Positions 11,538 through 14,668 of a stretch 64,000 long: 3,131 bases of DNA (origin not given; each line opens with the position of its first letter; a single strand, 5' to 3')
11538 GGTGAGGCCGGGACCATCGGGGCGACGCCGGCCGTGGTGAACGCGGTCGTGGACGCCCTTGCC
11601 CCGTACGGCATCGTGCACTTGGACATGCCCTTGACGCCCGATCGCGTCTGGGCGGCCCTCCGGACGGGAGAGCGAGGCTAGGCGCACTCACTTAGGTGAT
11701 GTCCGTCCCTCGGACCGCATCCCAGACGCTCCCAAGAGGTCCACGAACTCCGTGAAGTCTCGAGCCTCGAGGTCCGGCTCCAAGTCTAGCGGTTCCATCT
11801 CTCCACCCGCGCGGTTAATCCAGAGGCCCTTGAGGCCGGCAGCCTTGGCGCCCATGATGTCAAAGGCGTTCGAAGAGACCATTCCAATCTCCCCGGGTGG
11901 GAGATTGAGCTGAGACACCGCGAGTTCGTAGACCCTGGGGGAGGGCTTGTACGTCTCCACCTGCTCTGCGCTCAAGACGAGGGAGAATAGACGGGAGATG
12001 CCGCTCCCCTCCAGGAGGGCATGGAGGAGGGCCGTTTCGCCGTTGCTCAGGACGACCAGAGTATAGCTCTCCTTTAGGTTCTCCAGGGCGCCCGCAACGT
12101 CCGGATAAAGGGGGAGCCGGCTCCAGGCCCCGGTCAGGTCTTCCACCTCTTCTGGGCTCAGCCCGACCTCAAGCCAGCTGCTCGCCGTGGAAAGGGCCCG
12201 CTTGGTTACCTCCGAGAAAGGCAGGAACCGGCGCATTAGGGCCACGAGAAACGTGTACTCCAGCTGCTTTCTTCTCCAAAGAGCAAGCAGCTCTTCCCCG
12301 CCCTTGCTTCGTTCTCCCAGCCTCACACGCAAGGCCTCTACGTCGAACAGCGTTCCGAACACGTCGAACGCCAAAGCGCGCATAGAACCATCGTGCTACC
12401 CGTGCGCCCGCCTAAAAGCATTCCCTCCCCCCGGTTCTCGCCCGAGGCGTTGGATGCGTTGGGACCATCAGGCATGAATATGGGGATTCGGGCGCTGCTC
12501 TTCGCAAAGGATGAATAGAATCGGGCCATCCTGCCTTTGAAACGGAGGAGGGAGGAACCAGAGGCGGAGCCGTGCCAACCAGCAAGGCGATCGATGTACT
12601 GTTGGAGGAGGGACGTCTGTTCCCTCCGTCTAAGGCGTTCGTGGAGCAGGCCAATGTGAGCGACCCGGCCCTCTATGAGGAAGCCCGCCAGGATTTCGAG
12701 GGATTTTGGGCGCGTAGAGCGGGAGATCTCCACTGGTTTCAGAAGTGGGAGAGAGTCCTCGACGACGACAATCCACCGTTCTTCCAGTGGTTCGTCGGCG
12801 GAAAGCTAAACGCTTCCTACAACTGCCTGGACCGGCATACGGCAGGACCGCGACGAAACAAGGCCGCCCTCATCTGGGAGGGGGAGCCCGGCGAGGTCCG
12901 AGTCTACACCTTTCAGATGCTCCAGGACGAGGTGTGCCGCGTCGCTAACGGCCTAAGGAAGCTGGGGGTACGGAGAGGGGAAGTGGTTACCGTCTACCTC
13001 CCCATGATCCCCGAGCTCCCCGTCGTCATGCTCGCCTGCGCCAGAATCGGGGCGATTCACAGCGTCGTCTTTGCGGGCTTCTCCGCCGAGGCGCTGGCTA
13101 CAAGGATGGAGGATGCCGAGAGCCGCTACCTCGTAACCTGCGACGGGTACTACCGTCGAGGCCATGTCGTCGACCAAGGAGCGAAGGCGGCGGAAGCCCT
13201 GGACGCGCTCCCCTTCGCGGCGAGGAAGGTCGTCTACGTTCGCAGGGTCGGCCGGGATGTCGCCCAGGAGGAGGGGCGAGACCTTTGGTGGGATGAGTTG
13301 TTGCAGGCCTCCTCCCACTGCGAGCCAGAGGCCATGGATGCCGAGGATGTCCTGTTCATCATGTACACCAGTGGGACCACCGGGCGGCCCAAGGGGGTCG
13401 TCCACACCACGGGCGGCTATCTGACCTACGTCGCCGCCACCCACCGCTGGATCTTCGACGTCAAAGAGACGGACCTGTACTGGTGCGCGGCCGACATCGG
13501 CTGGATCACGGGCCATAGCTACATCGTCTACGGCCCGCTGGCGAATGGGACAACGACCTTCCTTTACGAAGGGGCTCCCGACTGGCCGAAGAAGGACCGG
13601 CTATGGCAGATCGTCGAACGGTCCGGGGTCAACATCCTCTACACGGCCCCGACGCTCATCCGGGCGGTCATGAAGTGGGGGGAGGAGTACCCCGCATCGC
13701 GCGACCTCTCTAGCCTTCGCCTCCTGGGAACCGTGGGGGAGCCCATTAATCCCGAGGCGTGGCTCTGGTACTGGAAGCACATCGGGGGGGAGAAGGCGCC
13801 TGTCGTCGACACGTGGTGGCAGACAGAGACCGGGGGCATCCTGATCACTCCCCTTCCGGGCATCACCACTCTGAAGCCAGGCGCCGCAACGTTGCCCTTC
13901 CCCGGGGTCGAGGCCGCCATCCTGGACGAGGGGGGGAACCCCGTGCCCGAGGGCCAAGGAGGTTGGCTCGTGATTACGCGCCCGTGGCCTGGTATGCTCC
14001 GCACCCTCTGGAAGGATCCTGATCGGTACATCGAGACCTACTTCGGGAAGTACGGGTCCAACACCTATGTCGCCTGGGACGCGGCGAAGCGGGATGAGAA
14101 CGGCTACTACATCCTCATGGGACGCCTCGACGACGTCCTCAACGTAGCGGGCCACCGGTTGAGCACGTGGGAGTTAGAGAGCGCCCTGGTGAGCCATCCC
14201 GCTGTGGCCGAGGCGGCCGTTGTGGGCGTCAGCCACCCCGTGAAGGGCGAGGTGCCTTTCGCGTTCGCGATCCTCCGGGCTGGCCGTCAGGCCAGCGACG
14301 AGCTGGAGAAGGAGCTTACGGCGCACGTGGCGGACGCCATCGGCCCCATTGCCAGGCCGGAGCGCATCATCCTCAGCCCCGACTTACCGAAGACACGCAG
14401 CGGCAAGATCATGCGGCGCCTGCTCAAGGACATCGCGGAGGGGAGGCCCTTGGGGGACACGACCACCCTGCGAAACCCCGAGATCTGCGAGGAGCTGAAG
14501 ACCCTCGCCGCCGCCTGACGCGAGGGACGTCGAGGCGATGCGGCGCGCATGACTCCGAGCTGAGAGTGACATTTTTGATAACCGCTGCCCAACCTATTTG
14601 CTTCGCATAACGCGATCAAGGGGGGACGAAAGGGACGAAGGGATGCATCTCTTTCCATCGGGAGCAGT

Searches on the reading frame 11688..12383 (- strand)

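Call 14: search_protein_families(library=pfam, proteins=[window:11688-12383:-], max_evalue=0.001)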
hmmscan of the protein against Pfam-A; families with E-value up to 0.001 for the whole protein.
window:11688-12383:- (231 aa): 3 families
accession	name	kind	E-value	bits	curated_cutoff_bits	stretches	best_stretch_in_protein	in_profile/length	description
PF00702.32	Hydrolase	-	6.8e-21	76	26.4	1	1-183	1-191/191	haloacid dehalogenase-like hydrolase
PF13419.12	HAD_2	-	1.5e-15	58.2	23.8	1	89-188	77-177/178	Haloacid dehalogenase-like hydrolase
PF13242.12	Hydrolase_like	-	1.2e-05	25.6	22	1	146-193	4-52/75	HAD-hyrolase-like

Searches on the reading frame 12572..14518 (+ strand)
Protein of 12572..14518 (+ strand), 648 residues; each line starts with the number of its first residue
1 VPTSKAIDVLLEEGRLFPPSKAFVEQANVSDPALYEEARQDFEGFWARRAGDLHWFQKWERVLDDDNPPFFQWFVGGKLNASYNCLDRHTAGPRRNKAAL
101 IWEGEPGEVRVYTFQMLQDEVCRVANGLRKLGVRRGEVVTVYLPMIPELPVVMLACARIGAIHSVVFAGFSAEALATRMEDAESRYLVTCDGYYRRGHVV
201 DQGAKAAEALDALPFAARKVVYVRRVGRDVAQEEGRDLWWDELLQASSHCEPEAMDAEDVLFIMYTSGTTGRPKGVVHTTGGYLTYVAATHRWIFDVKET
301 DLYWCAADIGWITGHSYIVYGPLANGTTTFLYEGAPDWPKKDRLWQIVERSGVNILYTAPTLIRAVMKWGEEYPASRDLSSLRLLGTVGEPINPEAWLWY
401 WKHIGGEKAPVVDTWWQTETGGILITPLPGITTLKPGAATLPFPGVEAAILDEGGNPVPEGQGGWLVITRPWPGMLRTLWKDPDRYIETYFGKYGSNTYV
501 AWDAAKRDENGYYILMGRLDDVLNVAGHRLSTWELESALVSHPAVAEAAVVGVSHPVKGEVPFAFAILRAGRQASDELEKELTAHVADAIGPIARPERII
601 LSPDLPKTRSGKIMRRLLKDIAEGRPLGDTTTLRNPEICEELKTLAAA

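Call 14: search_protein_families(library=pfam, proteins=[window:12572-14518:+], max_evalue=0.001)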
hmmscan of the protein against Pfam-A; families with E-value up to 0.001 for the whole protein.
window:12572-14518:+ (648 aa): 3 families
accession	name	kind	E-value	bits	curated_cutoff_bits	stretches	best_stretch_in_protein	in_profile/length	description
PF00501.34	AMP-binding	-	1.1e-89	301.3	29.9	1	90-472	4-378/384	AMP-binding enzyme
PF13193.12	AMP-binding_C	-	7.7e-28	97.7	24.5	1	534-612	1-76/76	AMP-binding enzyme C-terminal domain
PF16177.11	ACAS_N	-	1.4e-22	79.7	27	1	33-85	3-55/55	Acetyl-coenzyme A synthetase N-terminus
